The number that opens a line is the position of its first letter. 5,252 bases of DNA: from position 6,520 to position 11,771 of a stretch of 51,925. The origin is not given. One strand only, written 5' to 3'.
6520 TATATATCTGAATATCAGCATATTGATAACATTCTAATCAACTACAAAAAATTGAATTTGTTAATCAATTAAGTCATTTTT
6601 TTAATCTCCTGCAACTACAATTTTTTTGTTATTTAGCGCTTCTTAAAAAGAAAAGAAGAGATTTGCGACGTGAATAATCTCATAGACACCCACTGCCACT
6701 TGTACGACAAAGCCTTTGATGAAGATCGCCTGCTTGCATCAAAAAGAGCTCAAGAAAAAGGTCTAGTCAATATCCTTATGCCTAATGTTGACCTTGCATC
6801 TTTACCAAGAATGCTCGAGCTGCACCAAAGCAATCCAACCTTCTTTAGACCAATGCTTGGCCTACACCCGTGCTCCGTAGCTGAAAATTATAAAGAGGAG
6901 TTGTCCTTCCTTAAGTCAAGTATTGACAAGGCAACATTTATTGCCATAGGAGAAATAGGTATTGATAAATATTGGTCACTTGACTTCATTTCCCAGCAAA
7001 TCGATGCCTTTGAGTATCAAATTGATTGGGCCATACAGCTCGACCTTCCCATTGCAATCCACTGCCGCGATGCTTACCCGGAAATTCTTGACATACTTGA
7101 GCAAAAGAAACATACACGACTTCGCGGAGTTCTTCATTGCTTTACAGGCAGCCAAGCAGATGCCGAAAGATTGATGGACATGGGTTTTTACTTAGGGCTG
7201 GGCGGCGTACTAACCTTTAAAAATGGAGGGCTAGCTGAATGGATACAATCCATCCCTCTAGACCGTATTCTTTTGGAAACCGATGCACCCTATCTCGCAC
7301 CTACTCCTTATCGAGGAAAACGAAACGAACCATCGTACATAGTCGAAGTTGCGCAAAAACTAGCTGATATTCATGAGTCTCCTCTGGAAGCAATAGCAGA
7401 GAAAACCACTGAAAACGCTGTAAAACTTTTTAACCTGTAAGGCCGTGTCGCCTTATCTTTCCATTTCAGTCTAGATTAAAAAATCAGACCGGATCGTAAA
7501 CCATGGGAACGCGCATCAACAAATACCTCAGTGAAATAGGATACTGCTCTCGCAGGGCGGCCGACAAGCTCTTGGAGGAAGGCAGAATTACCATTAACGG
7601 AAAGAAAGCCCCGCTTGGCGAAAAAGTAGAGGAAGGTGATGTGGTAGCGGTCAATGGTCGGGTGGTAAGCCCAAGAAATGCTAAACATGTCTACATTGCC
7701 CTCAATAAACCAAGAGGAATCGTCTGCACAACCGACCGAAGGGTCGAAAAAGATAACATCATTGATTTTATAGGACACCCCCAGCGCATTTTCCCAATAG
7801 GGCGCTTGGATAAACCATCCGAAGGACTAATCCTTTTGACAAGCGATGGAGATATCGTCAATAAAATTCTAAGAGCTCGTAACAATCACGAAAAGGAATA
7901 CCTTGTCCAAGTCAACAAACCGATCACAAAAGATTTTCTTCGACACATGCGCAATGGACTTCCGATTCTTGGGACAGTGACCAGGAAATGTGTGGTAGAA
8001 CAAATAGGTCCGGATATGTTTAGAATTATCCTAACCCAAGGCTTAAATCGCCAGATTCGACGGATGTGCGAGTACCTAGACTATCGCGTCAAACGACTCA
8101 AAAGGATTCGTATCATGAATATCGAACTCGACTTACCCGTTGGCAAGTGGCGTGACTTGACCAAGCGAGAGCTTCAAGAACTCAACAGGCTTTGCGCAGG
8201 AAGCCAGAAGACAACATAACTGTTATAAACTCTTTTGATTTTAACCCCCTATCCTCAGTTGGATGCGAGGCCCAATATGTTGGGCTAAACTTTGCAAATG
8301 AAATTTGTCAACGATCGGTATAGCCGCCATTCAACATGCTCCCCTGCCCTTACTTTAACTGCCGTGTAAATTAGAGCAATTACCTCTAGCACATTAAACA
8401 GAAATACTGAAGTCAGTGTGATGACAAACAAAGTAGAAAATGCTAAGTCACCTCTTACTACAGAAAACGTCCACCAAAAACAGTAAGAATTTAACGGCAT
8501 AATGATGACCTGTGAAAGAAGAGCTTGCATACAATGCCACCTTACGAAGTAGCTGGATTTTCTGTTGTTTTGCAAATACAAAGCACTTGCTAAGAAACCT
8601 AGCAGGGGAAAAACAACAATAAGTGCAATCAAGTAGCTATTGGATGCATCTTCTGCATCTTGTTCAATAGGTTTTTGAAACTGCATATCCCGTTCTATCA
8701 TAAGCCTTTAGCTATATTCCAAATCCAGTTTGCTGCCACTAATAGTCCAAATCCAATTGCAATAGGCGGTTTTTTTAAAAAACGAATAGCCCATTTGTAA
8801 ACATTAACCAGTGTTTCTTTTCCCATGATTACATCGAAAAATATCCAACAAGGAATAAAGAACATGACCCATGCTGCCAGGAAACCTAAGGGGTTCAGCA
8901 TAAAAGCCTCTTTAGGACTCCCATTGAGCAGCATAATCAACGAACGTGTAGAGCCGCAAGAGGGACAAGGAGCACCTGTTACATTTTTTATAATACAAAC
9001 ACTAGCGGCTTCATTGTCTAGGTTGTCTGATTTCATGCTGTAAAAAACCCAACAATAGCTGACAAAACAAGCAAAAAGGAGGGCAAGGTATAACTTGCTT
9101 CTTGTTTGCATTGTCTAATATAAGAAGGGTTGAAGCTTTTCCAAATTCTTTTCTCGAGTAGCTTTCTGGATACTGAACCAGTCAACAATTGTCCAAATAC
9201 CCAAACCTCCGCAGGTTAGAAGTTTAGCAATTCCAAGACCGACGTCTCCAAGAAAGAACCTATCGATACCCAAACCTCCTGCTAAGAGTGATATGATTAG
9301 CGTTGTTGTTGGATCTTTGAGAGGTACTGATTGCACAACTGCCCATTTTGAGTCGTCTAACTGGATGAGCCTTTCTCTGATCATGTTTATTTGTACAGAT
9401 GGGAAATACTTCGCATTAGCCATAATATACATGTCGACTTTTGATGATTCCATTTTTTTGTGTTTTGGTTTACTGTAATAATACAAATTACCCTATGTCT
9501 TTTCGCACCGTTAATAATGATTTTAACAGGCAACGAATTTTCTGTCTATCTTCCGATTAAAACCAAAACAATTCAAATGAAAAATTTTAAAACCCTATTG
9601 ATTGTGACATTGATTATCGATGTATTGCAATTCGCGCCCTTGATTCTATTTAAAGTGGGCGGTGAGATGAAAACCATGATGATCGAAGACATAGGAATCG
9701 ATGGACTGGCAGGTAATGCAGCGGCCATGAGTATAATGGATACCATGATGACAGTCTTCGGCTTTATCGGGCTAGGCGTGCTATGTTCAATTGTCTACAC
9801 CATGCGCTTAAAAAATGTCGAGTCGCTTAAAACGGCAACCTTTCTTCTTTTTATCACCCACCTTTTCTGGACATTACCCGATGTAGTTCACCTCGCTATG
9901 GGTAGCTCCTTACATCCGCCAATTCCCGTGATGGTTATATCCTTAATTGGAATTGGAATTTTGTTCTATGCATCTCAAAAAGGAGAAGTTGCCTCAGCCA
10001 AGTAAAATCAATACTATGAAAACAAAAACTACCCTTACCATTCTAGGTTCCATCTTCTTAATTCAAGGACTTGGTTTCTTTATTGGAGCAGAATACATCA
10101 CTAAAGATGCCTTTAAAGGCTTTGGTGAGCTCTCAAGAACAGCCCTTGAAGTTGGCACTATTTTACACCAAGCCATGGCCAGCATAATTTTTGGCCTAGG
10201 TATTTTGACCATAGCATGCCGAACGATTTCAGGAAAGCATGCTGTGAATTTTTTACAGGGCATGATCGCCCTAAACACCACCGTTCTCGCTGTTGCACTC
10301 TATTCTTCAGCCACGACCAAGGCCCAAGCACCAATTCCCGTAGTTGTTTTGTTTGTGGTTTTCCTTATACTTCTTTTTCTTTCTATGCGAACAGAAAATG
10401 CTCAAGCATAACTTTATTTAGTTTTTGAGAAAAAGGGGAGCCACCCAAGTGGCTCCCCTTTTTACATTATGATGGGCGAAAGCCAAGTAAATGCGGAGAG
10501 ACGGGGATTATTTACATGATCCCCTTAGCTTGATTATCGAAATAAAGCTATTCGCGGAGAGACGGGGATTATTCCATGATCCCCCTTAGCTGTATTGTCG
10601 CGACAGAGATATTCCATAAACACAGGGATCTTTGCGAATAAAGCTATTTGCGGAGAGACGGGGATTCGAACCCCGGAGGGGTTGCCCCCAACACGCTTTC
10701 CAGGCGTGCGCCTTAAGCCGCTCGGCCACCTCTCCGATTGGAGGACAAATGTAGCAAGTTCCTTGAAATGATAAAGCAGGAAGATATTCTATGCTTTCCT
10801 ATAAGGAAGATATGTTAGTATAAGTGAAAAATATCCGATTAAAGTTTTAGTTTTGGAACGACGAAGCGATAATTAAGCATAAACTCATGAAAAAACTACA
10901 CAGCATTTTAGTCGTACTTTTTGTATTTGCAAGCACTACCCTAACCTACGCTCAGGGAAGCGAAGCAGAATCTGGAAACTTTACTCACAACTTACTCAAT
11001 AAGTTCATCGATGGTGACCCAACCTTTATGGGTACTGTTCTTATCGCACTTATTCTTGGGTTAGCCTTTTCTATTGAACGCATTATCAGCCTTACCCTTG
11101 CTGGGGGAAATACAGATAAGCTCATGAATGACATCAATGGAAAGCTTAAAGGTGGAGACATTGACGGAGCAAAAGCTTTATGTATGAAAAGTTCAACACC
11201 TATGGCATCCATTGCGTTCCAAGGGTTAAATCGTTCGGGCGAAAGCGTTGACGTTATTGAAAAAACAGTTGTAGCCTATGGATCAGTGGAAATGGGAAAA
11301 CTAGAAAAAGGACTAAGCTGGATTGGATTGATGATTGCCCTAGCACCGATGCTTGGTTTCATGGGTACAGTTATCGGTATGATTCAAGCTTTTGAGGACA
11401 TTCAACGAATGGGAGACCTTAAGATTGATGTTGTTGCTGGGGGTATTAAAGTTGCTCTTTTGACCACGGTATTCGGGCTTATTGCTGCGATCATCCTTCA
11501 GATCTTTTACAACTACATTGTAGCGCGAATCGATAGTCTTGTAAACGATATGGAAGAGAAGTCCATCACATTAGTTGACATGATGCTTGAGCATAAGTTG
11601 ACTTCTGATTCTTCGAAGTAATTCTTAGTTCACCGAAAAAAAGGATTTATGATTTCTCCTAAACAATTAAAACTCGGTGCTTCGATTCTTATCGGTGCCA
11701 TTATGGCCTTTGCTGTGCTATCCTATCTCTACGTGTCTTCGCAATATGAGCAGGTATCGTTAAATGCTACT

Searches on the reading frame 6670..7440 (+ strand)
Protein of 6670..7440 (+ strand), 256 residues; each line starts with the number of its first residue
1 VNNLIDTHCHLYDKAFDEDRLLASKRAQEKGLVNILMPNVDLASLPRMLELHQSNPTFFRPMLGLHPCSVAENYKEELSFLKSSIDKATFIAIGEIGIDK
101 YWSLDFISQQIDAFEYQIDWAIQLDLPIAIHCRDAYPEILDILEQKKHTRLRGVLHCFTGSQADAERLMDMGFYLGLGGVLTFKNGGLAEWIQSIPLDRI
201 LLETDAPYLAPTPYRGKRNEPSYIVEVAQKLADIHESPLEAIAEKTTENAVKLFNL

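Call 9: search_protein_families(library=pfam, proteins=[window:6670-7440:+], max_evalue=0.001)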
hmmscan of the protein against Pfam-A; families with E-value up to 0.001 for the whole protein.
window:6670-7440:+ (256 aa): 1 family
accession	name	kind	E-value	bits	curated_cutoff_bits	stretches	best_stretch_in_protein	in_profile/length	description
PF01026.27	TatD_DNase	-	5.2e-77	259.1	27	1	5-255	1-253/253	TatD related DNase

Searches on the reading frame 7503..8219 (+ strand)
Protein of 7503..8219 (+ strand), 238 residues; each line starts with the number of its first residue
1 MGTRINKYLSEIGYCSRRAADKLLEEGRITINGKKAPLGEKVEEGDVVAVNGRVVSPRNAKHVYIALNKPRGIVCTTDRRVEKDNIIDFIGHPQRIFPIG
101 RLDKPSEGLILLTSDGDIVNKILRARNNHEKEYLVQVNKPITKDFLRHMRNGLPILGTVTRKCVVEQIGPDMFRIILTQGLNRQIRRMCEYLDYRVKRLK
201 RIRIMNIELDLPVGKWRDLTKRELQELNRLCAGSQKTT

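Call 9: search_protein_families(library=pfam, proteins=[window:7503-8219:+], max_evalue=0.001)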
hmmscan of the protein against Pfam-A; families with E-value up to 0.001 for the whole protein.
window:7503-8219:+ (238 aa): 2 families
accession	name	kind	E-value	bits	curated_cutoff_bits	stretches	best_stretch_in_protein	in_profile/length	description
PF00849.27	PseudoU_synth_2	-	2e-20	74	26.8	1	64-190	2-151/152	RNA pseudouridylate synthase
PF01479.30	S4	-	5.8e-12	45.6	22.8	1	4-48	2-48/48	S4 domain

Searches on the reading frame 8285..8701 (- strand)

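Call 30: search_protein_families(library=pfam, proteins=[window:8285-8701:-], max_evalue=0.001)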
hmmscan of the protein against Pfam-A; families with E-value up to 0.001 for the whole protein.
window:8285-8701:- (138 aa): 1 family
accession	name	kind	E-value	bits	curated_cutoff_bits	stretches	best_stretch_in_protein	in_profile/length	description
PF09685.15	DUF4870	-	0.00037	20.9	25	1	26-125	12-100/107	Domain of unknown function (DUF4870)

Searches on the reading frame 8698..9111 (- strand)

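Call 30: search_protein_families(library=pfam, proteins=[window:8698-9111:-], max_evalue=0.001)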
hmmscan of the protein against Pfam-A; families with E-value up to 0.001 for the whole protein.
window:8698-9111:- (137 aa): 1 family
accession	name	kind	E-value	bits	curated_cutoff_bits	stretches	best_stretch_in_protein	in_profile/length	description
PF10825.13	DUF2752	-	5.8e-15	55.5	27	1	39-85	1-47/49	Protein of unknown function (DUF2752)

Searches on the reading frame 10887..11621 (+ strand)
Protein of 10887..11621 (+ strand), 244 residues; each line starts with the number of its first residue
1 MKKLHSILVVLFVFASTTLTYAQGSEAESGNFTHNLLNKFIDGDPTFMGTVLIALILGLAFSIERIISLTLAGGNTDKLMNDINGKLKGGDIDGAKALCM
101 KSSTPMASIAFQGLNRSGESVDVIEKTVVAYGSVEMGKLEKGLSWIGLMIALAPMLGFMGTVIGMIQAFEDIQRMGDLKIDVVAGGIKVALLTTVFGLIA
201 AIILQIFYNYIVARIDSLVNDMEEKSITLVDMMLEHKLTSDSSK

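Call 9: search_protein_families(library=pfam, proteins=[window:10887-11621:+], max_evalue=0.001)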
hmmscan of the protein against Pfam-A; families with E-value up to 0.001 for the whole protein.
window:10887-11621:+ (244 aa): 2 families
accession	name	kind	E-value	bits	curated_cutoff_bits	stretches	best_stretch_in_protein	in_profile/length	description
PF01618.21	MotA_ExbB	-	2e-29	102.3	22.9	1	103-223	3-126/127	MotA/TolQ/ExbB proton channel family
PF07264.17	EI24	-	0.0002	22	32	0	142-219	13-98/199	Sulfate transporter CysZ/Etoposide-induced protein 2.4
